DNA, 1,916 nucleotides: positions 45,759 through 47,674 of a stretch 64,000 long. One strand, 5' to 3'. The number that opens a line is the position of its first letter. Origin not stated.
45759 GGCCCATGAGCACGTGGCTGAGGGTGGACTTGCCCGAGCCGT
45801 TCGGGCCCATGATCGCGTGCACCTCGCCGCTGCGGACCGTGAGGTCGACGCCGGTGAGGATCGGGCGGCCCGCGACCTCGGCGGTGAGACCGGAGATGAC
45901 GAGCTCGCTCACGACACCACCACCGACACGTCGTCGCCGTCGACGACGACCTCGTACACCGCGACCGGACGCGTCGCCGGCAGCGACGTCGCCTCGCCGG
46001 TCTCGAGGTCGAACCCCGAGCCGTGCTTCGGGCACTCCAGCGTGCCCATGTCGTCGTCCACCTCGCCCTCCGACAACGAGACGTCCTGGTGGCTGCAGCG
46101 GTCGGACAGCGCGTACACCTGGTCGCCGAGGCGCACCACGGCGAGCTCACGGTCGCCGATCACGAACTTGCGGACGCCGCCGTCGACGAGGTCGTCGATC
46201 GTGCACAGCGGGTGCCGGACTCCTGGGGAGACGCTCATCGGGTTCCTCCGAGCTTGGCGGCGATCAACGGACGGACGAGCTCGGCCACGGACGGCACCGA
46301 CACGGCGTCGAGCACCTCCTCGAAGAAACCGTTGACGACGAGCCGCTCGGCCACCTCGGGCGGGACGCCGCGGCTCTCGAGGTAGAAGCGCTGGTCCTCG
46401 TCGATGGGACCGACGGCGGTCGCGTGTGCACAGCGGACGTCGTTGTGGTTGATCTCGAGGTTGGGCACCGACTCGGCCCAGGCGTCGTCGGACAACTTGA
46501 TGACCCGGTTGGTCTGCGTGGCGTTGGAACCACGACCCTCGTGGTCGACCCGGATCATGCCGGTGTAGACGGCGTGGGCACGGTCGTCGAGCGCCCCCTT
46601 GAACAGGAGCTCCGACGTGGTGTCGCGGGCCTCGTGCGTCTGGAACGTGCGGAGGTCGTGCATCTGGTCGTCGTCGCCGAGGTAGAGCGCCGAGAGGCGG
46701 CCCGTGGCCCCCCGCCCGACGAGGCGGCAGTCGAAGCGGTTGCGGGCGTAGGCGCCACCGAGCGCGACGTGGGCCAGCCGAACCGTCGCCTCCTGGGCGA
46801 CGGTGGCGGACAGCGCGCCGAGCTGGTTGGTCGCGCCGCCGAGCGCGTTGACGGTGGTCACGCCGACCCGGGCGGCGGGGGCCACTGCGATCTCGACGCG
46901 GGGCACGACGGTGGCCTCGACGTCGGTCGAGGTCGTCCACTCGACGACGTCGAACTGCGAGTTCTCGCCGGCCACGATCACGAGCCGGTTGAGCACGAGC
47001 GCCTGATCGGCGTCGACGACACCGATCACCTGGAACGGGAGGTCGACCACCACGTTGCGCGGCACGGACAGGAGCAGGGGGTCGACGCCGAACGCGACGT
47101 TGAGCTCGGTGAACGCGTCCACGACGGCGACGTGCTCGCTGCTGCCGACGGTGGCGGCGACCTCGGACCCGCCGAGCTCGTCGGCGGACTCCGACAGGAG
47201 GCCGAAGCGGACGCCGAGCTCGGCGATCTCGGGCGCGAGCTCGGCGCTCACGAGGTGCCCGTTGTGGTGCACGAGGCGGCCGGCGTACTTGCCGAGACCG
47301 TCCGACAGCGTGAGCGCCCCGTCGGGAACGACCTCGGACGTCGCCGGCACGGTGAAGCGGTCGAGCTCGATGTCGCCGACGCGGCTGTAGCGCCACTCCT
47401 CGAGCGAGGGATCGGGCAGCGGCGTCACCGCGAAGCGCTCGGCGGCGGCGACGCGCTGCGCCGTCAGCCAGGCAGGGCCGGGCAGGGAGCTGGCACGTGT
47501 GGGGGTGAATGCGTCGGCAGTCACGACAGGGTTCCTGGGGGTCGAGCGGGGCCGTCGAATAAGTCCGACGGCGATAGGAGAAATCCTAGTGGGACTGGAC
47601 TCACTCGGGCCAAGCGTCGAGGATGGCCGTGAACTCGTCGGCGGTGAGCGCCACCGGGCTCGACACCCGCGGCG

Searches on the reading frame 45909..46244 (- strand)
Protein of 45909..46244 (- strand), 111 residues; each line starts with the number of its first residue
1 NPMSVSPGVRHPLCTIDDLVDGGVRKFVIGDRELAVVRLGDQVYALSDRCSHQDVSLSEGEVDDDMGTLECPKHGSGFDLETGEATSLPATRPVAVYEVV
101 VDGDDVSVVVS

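Call 3: search_protein_families(library=pfam, proteins=[window:45909-46244:-], max_evalue=0.01)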
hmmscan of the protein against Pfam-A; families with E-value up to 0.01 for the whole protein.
window:45909-46244:- (111 aa): 3 families
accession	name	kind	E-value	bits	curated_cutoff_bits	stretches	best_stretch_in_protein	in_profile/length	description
PF00355.32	Rieske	-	1.4e-19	70.2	20.3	1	11-98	3-88/88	Rieske [2Fe-2S] domain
PF13806.12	Rieske_2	-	1.1e-14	54.6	27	1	12-108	4-103/104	Rieske-like [2Fe-2S] domain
PF22543.2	Rieske_4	-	0.00032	21.4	28.4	1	28-85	18-77/119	Soluble Rieske-type ferredoxin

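Call 4: search_protein_families(library=ncbifam, proteins=[window:45909-46244:-], max_evalue=0.01)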
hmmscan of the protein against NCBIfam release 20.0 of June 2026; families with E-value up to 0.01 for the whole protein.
window:45909-46244:- (111 aa): 11 families
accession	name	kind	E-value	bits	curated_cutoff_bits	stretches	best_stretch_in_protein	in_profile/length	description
NF007422.0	PRK09965.1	equivalog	2.3e-26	91.9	113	1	13-110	6-100/106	bifunctional 3-phenylpropionate/cinnamic acid dioxygenase ferredoxin subunit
NF042948.2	3PPDioc_HcaC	equivalog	5.3e-26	90.9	150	1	13-110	6-102/105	3-phenylpropionate/cinnamic acid dioxygenase ferredoxin subunit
NF041683.1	ant_diox_AndAb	equivalog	1.2e-21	76.8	150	1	12-109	4-99/100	anthranilate 1,2-dioxygenase ferredoxin subunit AndAb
TIGR02377.1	MocE_fam_FeS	subfamily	5.9e-16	58.3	136.15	1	14-108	6-99/101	MocE family 2Fe-2S type ferredoxin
TIGR02378.1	nirD_assim_sml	equivalog_domain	1.8e-13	50.6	74.65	1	12-109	4-104/105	nitrite reductase small subunit NirD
NF041174.1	SDX_Thmprot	equivalog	9.7e-07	28.9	170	1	34-96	27-87/109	sulredoxin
NF052579.1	BetMthstMoxSdmAMthl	equivalog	6.4e-05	22.1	600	1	19-79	27-86/351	4beta-methylsterol monooxygenase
NF045928.1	Cytb6fFeSPetC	equivalog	0.00028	20.3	250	1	44-106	102-160/179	cytochrome b6-f complex iron-sulfur subunit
NF010001.0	PRK13474.1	subfamily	0.00047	19.5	154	1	44-108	101-161/178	cytochrome b6-f complex iron-sulfur subunit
TIGR01416.1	Rieske_proteo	equivalog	0.0014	18.7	97.4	1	41-108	107-174/176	ubiquinol-cytochrome c reductase iron-sulfur subunit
NF007066.0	PRK09511.1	equivalog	0.004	17.4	135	1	12-108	6-106/108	nitrite reductase small subunit NirD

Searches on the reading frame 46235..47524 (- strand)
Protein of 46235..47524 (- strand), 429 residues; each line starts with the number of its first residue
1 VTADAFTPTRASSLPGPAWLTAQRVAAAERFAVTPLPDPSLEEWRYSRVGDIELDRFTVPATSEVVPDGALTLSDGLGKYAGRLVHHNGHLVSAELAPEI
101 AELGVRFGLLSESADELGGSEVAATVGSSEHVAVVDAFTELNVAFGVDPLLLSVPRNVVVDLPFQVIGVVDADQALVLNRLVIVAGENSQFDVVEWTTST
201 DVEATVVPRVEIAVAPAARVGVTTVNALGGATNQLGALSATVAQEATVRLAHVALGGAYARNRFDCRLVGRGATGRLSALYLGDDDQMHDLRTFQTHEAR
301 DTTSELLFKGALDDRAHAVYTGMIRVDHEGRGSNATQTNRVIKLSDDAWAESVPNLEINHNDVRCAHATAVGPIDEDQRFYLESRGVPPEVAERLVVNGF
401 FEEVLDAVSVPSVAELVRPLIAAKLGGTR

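Call 3: search_protein_families(library=pfam, proteins=[window:46235-47524:-], max_evalue=0.01)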
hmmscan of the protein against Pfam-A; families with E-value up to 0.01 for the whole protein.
window:46235-47524:- (429 aa): 2 families
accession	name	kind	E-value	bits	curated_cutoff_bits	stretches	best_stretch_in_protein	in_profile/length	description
PF01458.23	SUFBD_core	-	8.2e-65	218.9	27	1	172-400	5-232/232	SUF system FeS cluster assembly, SufBD core domain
PF19295.5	SufBD_N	-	3.1e-05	24.1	23.5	0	134-166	140-172/172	SufBD protein N-terminal region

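Call 4: search_protein_families(library=ncbifam, proteins=[window:46235-47524:-], max_evalue=0.01)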
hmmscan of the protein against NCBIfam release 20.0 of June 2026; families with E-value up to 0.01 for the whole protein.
window:46235-47524:- (429 aa): 5 families
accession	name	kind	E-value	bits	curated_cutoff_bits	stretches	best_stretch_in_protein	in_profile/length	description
TIGR01981.1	sufD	equivalog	6.1e-68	229.1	222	1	150-415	8-273/275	Fe-S cluster assembly protein SufD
TIGR01980.1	sufB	equivalog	3e-32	111.8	346.4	1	136-409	162-437/448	Fe-S cluster assembly protein SufB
NF008194.0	PRK10948.1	equivalog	9.8e-32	110.3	489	1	34-425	39-418/423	Fe-S cluster assembly protein SufD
NF008773.0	PRK11814.1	equivalog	2.3e-23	82.5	717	1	99-413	146-468/484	Fe-S cluster assembly protein SufB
NF052511.1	SUF_like_SmsB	exception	7.4e-16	58.2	650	1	150-419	167-436/445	SUF-like minimal system protein SmsB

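Call 60: find_related_loci(query=A4, collection=metagenome_contigs, flank=5000)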
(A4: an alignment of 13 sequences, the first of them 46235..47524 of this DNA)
Query A4 (429 aa) in metagenome_contigs; peptide patterns used: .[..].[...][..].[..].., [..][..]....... (x = any residue, [..] = any of these).
600 stretches matched a pattern (row limit reached: there are more); 589 encode a relative of the query (tblastn E <= 1e-3); the best 80 are kept; 80 distinct loci.
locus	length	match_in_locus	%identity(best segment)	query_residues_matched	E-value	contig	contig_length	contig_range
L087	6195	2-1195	74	32-428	8e-179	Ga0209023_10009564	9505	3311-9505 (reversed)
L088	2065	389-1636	58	3-425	6e-155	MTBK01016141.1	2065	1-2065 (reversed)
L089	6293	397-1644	54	3-429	6e-140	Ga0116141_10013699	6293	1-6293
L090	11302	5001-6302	52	1-427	2e-128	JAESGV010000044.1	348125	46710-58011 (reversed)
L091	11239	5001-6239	51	4-418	2e-122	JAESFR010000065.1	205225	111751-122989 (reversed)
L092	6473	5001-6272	51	1-418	2e-120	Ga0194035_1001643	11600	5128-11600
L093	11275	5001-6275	50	1-421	2e-120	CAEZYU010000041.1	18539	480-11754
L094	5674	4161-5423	49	1-421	7e-120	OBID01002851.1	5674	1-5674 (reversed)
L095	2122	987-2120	53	6-390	2e-126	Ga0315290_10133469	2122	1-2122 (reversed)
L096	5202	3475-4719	50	2-425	6e-118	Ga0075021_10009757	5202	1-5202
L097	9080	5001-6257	50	6-425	3e-114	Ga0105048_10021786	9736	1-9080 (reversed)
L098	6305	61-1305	51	6-425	1e-112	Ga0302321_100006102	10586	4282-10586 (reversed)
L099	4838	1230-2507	46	1-425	3e-110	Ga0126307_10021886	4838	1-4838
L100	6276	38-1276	48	6-429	2e-108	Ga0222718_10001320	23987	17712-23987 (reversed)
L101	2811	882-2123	51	6-425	6e-111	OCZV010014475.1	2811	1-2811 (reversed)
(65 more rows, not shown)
